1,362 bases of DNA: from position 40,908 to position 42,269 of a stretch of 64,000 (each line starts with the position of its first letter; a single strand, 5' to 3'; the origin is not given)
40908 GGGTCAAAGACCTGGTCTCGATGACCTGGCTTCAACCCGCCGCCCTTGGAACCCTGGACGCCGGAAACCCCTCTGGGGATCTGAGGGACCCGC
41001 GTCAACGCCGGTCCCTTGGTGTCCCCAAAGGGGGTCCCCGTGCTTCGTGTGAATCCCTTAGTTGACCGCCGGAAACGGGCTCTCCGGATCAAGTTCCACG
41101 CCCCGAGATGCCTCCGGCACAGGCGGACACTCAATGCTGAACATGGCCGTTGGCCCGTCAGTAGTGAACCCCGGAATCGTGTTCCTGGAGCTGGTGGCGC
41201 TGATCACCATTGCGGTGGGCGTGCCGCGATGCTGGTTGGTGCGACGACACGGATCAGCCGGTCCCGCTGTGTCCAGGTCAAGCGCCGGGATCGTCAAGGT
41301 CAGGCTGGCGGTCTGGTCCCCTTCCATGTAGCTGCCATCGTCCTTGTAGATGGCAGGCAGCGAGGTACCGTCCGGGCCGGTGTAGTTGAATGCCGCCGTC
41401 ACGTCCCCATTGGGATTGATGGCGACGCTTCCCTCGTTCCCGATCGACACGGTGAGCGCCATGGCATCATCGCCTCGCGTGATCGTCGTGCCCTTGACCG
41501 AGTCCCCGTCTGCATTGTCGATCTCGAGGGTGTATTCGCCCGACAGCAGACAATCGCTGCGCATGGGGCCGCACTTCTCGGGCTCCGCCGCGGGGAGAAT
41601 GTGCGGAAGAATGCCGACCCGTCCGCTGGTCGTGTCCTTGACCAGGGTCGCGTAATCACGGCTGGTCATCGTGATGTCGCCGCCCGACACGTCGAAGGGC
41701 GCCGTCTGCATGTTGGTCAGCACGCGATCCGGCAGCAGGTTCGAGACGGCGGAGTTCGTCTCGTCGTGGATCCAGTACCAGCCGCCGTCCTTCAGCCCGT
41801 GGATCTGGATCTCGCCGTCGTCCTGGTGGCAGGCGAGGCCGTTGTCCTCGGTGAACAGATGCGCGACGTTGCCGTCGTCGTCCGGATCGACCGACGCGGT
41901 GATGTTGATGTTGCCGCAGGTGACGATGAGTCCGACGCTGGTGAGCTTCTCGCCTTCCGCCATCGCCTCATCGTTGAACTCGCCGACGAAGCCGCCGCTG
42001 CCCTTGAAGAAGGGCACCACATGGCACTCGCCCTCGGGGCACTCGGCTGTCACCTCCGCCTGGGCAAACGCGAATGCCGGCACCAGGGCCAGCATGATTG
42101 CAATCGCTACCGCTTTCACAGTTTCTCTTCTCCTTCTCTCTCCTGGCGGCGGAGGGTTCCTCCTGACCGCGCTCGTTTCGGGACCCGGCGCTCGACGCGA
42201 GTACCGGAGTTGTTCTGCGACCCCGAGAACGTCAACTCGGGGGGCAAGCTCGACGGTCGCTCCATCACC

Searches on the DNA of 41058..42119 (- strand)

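Call 42: search_rna_families(sources=[L002, L018, L009, L026, L043, L073, L028, L005], threshold=gathering)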
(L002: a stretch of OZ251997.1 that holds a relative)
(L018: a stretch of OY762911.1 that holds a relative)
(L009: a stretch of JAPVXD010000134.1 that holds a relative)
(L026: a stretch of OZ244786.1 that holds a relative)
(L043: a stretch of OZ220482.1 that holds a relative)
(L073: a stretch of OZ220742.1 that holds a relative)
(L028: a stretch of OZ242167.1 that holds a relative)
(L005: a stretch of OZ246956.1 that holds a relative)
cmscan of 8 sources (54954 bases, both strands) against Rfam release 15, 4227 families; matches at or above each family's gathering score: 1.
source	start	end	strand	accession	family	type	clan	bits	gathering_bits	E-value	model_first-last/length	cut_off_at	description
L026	1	73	+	RF00005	tRNA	Gene; tRNA;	CL00001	35.8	29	0.00069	16-71/71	5'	tRNA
